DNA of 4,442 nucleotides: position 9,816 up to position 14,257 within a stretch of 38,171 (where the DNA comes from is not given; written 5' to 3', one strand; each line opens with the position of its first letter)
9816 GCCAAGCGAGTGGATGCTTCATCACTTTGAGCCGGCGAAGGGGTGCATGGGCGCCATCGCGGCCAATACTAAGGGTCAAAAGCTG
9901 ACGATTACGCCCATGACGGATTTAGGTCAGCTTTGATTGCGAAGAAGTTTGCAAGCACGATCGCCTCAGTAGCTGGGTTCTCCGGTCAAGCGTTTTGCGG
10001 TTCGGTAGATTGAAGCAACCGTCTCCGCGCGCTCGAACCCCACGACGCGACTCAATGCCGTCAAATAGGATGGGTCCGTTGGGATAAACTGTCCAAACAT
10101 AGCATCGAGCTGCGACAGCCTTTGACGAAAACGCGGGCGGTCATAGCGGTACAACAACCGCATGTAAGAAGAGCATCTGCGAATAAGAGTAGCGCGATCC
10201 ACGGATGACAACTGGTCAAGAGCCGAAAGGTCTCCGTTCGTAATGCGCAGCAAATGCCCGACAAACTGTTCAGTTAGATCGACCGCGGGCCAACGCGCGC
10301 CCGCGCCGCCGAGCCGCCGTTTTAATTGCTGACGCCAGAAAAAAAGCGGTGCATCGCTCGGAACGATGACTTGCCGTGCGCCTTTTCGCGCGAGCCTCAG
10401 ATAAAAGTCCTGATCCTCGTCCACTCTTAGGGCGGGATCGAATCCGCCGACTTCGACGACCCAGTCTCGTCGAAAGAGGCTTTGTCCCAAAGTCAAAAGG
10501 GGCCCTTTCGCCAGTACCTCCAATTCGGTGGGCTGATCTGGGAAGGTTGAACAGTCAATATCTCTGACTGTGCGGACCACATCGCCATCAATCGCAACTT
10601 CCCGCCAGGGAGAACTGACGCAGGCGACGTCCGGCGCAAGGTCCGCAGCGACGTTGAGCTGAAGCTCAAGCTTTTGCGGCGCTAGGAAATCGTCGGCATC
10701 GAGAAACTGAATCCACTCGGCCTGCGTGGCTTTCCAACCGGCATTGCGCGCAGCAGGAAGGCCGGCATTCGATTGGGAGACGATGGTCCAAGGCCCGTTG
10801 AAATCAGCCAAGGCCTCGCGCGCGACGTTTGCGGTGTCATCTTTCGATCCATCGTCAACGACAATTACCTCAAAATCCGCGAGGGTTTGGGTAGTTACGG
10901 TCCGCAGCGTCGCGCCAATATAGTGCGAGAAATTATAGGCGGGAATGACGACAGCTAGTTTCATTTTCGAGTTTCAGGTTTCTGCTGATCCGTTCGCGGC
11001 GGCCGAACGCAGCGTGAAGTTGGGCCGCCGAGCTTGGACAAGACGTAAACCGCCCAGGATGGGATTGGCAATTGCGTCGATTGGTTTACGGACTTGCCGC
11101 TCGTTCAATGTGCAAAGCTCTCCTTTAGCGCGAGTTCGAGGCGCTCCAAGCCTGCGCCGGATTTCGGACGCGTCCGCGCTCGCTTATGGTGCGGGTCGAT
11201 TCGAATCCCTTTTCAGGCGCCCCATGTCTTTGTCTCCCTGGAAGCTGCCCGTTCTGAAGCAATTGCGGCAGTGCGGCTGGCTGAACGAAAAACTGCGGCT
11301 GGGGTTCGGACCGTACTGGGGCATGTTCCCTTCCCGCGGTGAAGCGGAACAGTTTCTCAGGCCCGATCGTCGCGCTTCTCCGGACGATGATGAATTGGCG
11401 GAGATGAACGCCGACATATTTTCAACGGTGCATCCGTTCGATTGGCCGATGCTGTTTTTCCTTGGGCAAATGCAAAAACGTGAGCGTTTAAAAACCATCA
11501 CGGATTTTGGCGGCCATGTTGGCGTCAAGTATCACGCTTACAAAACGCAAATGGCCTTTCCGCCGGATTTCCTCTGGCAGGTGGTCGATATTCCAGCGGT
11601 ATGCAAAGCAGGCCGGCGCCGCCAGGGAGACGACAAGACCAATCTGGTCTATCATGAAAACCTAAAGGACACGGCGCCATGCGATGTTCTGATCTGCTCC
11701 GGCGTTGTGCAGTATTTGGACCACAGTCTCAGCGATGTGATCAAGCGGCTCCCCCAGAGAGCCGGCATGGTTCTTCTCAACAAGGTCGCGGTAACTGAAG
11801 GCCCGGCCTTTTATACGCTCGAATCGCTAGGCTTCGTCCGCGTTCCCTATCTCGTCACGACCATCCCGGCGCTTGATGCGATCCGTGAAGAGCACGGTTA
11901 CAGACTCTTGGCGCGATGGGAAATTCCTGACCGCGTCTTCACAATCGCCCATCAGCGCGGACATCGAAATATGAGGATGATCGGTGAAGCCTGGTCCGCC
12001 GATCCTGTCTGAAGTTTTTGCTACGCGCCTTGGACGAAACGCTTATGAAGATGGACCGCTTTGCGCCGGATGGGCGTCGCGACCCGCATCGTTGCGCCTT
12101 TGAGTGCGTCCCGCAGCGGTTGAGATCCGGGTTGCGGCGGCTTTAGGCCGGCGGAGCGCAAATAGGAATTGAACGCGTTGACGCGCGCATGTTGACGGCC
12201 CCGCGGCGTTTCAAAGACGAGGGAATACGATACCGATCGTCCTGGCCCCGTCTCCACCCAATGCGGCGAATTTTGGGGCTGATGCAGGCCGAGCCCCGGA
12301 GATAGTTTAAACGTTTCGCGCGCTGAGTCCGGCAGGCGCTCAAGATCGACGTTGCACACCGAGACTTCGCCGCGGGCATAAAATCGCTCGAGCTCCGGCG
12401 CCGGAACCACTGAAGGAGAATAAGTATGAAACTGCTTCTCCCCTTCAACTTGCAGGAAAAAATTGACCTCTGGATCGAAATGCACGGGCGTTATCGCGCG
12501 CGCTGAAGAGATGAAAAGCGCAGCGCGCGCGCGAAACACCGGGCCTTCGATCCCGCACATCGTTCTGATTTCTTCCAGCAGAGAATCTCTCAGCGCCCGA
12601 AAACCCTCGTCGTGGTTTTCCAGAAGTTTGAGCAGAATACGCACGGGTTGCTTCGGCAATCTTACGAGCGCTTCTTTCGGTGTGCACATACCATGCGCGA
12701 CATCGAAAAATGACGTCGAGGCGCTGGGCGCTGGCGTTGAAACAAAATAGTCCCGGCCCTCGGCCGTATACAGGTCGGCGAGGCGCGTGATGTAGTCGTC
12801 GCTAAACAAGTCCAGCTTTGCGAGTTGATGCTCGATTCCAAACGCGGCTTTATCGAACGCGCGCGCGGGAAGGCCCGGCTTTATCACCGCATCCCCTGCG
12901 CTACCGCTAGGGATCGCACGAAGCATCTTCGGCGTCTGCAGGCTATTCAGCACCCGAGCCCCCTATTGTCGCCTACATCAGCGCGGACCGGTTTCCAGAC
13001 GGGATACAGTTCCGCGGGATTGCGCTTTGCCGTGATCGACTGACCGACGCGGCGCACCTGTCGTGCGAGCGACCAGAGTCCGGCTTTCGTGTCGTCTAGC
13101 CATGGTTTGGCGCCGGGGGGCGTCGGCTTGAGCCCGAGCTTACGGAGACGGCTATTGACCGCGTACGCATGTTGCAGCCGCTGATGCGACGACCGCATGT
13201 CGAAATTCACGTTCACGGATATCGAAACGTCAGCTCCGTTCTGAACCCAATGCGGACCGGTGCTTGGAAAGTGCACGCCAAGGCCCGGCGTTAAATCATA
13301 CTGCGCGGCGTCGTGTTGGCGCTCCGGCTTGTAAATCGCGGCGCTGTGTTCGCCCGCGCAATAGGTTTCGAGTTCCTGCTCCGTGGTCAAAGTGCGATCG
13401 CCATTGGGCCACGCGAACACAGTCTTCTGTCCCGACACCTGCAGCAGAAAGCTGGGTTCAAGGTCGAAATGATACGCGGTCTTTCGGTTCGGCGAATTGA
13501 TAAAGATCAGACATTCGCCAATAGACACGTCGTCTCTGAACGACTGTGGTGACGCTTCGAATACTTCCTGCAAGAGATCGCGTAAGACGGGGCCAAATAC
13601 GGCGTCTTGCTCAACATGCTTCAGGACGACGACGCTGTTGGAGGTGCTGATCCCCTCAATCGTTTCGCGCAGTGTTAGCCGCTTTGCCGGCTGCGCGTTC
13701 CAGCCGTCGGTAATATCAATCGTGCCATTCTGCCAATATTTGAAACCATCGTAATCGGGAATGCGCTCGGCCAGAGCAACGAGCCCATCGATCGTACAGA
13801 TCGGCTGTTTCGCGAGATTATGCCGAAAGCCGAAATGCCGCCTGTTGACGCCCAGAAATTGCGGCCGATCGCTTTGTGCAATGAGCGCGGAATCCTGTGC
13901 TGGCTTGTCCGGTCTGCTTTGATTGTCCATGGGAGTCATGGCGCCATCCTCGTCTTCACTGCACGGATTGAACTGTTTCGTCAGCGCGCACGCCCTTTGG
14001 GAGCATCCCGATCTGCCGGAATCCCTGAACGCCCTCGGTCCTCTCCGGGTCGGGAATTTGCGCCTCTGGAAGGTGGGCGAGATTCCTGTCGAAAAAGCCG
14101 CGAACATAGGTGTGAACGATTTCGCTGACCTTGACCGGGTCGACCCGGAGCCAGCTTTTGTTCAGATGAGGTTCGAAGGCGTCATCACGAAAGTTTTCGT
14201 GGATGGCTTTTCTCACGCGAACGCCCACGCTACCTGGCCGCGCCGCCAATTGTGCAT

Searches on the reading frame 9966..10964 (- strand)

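Call 6: search_protein_families(library=pfam, proteins=[window:9966-10964:-], max_evalue=0.01)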
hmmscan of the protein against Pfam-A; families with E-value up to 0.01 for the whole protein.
window:9966-10964:- (332 aa): 6 families
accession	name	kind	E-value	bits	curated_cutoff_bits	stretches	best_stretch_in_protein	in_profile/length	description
PF00535.33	Glycos_transf_2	-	3.4e-30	105.6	23.3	1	5-132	2-129/168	Glycosyl transferase family 2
PF10111.15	Glyco_tranf_2_2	-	2e-17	64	27.3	1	5-194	2-202/276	Glycosyltransferase like family 2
PF13641.12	Glyco_tranf_2_3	-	9.4e-17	62.2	27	1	3-203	3-206/230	Glycosyltransferase like family 2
PF13632.12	Glyco_trans_2_3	-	6.3e-06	26.6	27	1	84-204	1-119/198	Glycosyl transferase family group 2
PF13704.12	Glyco_tranf_2_4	-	7.8e-05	23.5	27.5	1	13-96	4-86/98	Glycosyl transferase family 2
PF13506.12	Glyco_transf_21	-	0.0059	16.5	21.7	0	75-200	24-146/174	Glycosyl transferase family 21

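Call 29: search_protein_families(library=ncbifam, proteins=[window:9966-10964:-], max_evalue=0.001)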
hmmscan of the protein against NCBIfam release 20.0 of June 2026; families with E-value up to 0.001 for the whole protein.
window:9966-10964:- (332 aa): 24 families
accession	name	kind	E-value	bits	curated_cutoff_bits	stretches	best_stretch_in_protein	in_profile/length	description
NF041875.1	EPS_EpsD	equivalog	3.1e-26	92.6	370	2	3-100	1-98/325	exopolysaccharide biosynthesis glycosyltransferase EpsD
TIGR03965.1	mycofact_glyco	equivalog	8.5e-22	77.6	280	1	3-203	76-275/467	mycofactocin biosynthesis glycosyltransferase MftF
NF007482.0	PRK10073.1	equivalog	2.3e-21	76.2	423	1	2-120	7-124/334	glycosyltransferase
NF047683.1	TeichurnBiosyTuaG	equivalog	5.9e-20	72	400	1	3-106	8-111/252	teichuronic acid biosynthesis protein TuaG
TIGR04283.1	glyco_like_mftF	equivalog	8.6e-16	58.2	182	1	3-103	1-93/221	TIGR04283 family arsenosugar biosynthesis glycosyltransferase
TIGR03937.1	PgaC_IcaA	equivalog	1.5e-13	50.5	422.3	1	3-103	47-147/407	poly-beta-1,6-N-acetyl-D-glucosamine synthase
NF050050.1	ProtGlycPglI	equivalog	1.9e-11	43.9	500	1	2-101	3-103/306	GalNAc(5)-diNAcBac-PP-undecaprenol beta-1,3-glucosyltransferase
NF038302.1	EPS_HpsE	equivalog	2.5e-11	43.1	300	1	1-97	1-102/307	hormogonium polysaccharide biosynthesis glycosyltransferase HpsE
NF038299.1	EPS_HpsN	equivalog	5.5e-10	38.7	425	1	2-105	2-105/317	hormogonium polysaccharide biosynthesis glycosyltransferase HpsN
NF053739.1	GlytfEpsEBac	equivalog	9.1e-10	38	450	1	2-197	2-191/265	glycosyltransferase EpsE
NF041394.1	GtaseAglG_Halo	equivalog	1.1e-08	34.8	440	1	1-99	1-100/304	glucosyl-dolichyl phosphate glucuronosyltransferase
TIGR03469.1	HpnB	hypoth_equivalog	2.1e-08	33.6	379.25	1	3-100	46-154/386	hopene-associated glycosyltransferase HpnB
NF007453.0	PRK10018.1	equivalog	3.4e-08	33.5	382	1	4-192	9-190/280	colanic acid biosynthesis glycosyltransferase WcaA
NF007986.1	PRK10714.1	equivalog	3.8e-08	32.7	529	1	2-104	7-113/316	undecaprenyl-phosphate 4-deoxy-4-formamido-L-arabinose transferase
TIGR04017.1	WcaA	equivalog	6.1e-08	32.6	495.75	1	4-192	8-189/279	colanic acid biosynthesis glycosyltransferase WcaA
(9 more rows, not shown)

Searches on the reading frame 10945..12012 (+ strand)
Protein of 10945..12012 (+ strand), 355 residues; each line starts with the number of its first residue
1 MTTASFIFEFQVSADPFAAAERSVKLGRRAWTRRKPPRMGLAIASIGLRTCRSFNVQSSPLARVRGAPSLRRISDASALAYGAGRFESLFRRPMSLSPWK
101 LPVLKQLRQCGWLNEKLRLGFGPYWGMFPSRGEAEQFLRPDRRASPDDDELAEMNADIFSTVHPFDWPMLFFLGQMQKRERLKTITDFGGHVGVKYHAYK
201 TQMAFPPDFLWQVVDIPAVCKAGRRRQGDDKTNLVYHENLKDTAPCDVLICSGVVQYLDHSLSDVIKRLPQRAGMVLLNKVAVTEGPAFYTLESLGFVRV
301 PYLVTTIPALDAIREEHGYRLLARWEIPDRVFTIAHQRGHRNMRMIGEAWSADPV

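Call 6: search_protein_families(library=pfam, proteins=[window:10945-12012:+], max_evalue=0.01)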
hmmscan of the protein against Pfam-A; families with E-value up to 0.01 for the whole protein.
window:10945-12012:+ (355 aa): 0 families

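Call 29: search_protein_families(library=ncbifam, proteins=[window:10945-12012:+], max_evalue=0.001)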
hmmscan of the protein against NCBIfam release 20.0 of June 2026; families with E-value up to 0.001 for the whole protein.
window:10945-12012:+ (355 aa): 1 family
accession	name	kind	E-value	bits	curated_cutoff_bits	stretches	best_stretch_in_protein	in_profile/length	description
TIGR04325.1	MTase_LIC12133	subfamily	3.2e-41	141.1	80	1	124-346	2-228/234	methyltransferase, TIGR04325 family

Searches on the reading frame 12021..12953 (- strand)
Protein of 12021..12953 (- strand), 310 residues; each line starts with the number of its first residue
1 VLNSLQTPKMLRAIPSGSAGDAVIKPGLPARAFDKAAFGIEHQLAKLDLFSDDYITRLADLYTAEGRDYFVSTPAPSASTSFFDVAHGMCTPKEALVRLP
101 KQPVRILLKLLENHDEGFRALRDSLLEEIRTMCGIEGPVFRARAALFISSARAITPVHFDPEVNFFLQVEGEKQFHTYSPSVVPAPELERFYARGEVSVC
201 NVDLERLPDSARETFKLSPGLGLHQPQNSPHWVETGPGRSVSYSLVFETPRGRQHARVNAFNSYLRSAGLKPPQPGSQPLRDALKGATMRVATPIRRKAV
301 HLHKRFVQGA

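Call 6: search_protein_families(library=pfam, proteins=[window:12021-12953:-], max_evalue=0.01)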
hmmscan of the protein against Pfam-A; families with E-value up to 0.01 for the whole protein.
window:12021-12953:- (310 aa): 2 families
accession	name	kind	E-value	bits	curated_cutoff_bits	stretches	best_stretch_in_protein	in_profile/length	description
PF13621.12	Cupin_8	-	2.2e-06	28.2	27.4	1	142-206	132-196/252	Cupin-like domain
PF08007.18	JmjC_2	-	0.0042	17.1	22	1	144-251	26-123/127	JmjC domain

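Call 29: search_protein_families(library=ncbifam, proteins=[window:12021-12953:-], max_evalue=0.001)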
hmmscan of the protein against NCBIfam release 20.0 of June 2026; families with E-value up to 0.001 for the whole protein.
window:12021-12953:- (310 aa): 0 families

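Call 73: find_related_loci(query=window:12021-12953:-, collection=metagenome_contigs, flank=10000)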
Query window:12021-12953:- (310 aa) in metagenome_contigs; peptide patterns used: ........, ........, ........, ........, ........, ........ (x = any residue, [..] = any of these).
431 stretches matched a pattern; 82 encode a relative of the query (tblastn E <= 1e-3); the best 80 are kept; 80 distinct loci.
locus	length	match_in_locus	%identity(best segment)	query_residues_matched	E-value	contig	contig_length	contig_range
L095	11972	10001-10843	48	31-309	2e-79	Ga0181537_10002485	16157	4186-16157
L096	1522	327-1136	50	33-300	5e-83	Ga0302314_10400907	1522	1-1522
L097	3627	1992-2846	48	24-306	1e-78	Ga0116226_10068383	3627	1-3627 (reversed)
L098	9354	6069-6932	47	24-309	9e-78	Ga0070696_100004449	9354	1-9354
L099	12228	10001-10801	47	33-297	2e-77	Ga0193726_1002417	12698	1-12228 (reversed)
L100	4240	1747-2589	49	31-309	3e-77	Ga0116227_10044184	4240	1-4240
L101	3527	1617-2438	49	26-297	2e-77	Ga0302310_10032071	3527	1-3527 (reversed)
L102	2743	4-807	50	33-298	7e-78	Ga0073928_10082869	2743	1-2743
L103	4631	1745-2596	50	24-305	2e-76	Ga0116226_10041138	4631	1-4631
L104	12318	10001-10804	50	33-298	2e-76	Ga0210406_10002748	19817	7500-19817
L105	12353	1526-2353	47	31-304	4e-76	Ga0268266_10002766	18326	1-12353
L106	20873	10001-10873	47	31-304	3e-76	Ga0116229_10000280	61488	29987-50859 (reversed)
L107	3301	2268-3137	47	12-297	1e-76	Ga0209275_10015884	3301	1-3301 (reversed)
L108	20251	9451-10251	48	33-297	8e-76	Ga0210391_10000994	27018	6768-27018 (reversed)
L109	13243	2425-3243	47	33-306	1e-74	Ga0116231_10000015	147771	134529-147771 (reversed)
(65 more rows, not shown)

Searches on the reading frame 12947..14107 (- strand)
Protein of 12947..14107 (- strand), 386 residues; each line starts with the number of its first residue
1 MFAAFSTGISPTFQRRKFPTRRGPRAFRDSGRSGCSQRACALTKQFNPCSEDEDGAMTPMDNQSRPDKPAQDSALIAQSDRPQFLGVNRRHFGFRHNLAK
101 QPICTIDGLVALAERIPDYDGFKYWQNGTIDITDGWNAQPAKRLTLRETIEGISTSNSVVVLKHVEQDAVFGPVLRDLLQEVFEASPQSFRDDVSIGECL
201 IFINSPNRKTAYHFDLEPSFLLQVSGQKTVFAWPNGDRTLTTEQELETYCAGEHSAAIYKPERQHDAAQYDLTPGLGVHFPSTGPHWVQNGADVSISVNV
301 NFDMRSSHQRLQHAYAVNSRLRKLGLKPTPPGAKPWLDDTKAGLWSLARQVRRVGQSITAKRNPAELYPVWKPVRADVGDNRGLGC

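Call 6: search_protein_families(library=pfam, proteins=[window:12947-14107:-], max_evalue=0.01)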
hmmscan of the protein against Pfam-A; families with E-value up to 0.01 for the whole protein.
window:12947-14107:- (386 aa): 1 family
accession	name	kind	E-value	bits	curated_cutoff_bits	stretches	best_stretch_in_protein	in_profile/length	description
PF13621.12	Cupin_8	-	0.00042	20.8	27.4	1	178-307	122-251/252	Cupin-like domain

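Call 29: search_protein_families(library=ncbifam, proteins=[window:12947-14107:-], max_evalue=0.001)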
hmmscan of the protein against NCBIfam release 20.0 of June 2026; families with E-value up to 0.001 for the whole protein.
window:12947-14107:- (386 aa): 0 families

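Call 35: find_homologous_proteins(query=window:12947-14107:-)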
Query window:12947-14107:- (386 aa): 140 proteins with E <= 0.001 among 4943 candidates; the best 120 are listed.
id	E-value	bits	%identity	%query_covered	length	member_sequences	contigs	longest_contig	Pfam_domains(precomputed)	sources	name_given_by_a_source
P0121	1.9e-226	770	100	85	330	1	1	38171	-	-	-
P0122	2.5e-144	500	68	81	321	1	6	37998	-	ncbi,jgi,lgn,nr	ncbi:MAG: hypothetical protein SGJ21_04615 [Alphaproteobacteria bacterium]|nr:hypothetical protein [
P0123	1.3e-120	421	61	78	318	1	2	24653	-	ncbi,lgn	-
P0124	1.2e-116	408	58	80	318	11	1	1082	-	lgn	-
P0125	2.9e-114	401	57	80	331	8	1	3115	-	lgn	-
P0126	2.9e-112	394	56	82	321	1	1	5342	PF13621.13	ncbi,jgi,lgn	-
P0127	4.8e-112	393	56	82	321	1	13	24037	PF13621.13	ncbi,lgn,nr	ncbi:MAG: cupin-like domain-containing protein [Sphingomonadales bacterium]|nr:cupin-like domain-con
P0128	2.7e-111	391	56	78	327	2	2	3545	PF13621.13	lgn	-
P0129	6.6e-111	389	58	78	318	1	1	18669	PF13621.13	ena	-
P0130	3.1e-110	387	59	78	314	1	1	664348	-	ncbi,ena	-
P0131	6.0e-110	386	58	77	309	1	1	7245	PF13621.13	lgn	-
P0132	3.0e-108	381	56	77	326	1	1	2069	PF13621.13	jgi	jgi:hypothetical protein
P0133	7.7e-106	373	55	78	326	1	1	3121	PF13621.13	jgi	jgi:hypothetical protein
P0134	1.4e-104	369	53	82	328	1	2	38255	-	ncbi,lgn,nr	ncbi:MAG: hypothetical protein KGJ57_18890 [Sphingomonadales bacterium]|nr:hypothetical protein [Sph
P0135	6.2e-104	367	53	78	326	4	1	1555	PF13621.13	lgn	-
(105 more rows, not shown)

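Call 36: find_encoding_contigs(protein=P0122, flank=10000, max_places=2)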
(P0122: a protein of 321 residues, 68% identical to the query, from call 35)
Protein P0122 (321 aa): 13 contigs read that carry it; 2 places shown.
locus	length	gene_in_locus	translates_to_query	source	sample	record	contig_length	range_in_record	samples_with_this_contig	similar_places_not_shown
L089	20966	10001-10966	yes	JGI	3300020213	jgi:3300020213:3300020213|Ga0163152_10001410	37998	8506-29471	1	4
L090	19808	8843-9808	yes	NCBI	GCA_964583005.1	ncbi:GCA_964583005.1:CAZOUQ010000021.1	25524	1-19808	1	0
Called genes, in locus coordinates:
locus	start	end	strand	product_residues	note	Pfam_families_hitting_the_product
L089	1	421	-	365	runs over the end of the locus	PF11899:DUF3419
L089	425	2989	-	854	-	PF01326:PPDK_N, PF27448:Rph_4th, PF00391:PEP-utilizers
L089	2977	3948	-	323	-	PF01040:UbiA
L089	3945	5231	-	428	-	PF00368:HMG-CoA_red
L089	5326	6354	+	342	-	PF12706:Lactamase_B_2 (faint)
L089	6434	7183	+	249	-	-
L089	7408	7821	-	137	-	PF13622:4HBT_3, PF03061:4HBT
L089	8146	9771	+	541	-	PF00135:COesterase, PF20434:BD-FAE, PF07859:Abhydrolase_3 (faint)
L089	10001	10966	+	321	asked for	-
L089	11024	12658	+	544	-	PF01068:DNA_ligase_A_M, PF04679:DNA_ligase_A_C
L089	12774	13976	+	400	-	PF21088:MS_channel_1st, PF00924:MS_channel_2nd, PF21082:MS_channel_3rd (weak)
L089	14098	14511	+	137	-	PF20061:DUF6460 (faint)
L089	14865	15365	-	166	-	PF00543:P-II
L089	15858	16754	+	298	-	PF00072:Response_reg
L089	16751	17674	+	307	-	PF00072:Response_reg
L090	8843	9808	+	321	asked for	-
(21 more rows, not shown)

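Call 37: find_encoding_contigs(protein=P0130, flank=10000, max_places=1)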
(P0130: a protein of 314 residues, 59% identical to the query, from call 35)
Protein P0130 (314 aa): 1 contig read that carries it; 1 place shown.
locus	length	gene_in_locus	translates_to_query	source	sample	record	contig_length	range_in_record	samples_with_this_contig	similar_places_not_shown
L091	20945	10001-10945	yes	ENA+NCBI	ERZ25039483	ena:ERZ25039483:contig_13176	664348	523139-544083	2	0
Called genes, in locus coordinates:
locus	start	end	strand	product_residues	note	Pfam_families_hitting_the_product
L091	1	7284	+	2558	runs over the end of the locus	PF00109:ketoacyl-synt, PF02801:Ketoacyl-synt_C, PF16197:KAsynt_C_assoc, PF22336:RhiE-like_linker, PF22621:CurL-like_PKS_C, PF00698:Acyl_transf_1, PF00202:Aminotran_3, PF00668:Condensation, +2 more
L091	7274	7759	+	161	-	PF00550:PP-binding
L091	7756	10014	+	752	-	PF00668:Condensation, PF00975:Thioesterase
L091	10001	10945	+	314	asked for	-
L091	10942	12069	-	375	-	PF13439:Glyco_transf_4 (faint), PF13579:Glyco_trans_4_4 (faint), PF00534:Glycos_transf_1, PF13692:Glyco_trans_1_4, PF20706:GT4-conflict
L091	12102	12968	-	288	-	PF00535:Glycos_transf_2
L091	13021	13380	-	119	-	-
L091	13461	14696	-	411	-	PF07486:Hydrolase_2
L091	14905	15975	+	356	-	PF00535:Glycos_transf_2, PF10111:Glyco_tranf_2_2, PF13641:Glyco_tranf_2_3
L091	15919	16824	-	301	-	PF03935:SKN1_KRE6_Sbg1 (faint), PF00722:Glyco_hydro_16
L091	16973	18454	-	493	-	PF13231:PMT_2 (weak)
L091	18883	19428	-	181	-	PF13563:2_5_RNA_ligase2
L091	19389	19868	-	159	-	PF02618:YceG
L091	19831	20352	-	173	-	PF02618:YceG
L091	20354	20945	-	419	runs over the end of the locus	PF00109:ketoacyl-synt, PF02801:Ketoacyl-synt_C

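Call 44: find_encoding_contigs(protein=P0127, flank=10000, max_places=1)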
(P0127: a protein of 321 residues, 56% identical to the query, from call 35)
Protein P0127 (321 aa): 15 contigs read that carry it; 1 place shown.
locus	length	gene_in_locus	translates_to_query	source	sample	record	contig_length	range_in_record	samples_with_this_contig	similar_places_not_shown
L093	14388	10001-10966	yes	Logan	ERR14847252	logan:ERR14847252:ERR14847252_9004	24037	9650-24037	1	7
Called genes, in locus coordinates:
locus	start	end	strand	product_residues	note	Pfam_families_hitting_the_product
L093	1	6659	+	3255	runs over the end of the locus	PF00501:AMP-binding, PF13193:AMP-binding_C, PF00550:PP-binding, PF00109:ketoacyl-synt, PF02801:Ketoacyl-synt_C, PF16197:KAsynt_C_assoc, PF22336:RhiE-like_linker, PF22621:CurL-like_PKS_C, +7 more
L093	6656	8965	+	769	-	PF00668:Condensation, PF00975:Thioesterase (weak)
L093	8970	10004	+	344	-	PF12740:PETase (faint), PF03403:PAF-AH_p_II (weak)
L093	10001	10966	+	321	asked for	PF13621:Cupin_8 (weak)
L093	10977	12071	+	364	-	PF00535:Glycos_transf_2, PF10111:Glyco_tranf_2_2, PF13641:Glyco_tranf_2_3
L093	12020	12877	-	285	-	PF00722:Glyco_hydro_16 (weak)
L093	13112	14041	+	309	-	-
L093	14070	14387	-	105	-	?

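Call 59: search_solved_structures(query=window:12947-13939:-, max_evalue=1, show_alignments=1)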
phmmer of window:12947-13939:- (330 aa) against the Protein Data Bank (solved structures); distinct sequences matched with E-value up to 1: 2.
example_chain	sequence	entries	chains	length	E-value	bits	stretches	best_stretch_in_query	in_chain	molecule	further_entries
5gpy_B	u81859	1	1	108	0.27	13.7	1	122-168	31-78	Transcription initiation factor IIE subunit beta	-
2pjp_A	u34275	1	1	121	0.59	12.6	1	79-144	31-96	Selenocysteine-specific elongation factor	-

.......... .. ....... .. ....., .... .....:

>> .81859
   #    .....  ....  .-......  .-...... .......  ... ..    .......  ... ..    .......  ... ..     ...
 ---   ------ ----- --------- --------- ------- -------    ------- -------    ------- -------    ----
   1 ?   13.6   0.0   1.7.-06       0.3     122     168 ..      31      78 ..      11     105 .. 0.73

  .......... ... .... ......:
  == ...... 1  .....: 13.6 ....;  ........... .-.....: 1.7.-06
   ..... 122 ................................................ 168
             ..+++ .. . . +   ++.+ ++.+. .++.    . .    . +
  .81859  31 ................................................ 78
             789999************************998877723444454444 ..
